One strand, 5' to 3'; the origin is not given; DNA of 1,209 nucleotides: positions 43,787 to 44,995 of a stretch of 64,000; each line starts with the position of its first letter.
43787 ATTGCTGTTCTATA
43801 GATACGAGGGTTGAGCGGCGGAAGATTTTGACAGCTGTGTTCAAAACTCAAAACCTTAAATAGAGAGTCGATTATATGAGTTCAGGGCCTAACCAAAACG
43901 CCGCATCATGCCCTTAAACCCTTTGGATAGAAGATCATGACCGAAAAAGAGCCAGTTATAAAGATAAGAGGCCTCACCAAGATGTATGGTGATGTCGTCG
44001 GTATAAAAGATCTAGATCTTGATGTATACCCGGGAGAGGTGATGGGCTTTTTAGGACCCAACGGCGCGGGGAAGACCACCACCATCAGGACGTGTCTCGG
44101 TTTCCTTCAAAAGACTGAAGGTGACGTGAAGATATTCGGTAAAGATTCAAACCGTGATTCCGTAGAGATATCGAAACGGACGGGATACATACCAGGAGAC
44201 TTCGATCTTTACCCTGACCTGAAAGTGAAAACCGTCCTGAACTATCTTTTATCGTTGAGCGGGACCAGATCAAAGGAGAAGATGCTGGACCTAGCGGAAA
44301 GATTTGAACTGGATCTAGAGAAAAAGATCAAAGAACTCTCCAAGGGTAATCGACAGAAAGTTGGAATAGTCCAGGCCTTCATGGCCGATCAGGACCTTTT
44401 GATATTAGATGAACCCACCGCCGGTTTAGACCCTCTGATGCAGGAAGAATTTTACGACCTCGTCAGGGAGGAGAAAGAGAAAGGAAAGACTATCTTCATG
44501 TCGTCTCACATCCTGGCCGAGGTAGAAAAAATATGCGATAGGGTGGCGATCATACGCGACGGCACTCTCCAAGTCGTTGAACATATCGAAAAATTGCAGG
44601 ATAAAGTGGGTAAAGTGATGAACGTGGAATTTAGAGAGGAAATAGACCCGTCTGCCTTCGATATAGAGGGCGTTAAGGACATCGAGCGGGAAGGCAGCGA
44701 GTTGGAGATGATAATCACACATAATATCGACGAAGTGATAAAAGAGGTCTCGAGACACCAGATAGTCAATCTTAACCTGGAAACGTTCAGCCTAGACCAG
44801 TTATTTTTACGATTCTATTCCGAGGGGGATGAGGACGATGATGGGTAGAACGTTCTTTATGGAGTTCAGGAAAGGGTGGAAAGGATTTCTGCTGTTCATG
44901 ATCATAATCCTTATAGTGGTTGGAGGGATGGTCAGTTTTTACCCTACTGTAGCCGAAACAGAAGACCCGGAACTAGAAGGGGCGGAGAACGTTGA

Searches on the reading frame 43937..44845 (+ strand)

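Call 56: search_protein_families(library=pfam, proteins=[window:43937-44845:+], max_evalue=0.00001)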
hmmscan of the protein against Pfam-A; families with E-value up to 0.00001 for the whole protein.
window:43937-44845:+ (303 aa): 2 families
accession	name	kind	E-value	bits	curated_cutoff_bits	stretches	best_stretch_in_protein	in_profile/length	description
PF00005.33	ABC_tran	-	2.1e-28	100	25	1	24-162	2-137/137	ABC transporter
PF13304.12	AAA_21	-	1.5e-13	51.9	27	1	133-195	237-302/304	AAA domain, putative AbiEii toxin, Type IV TA system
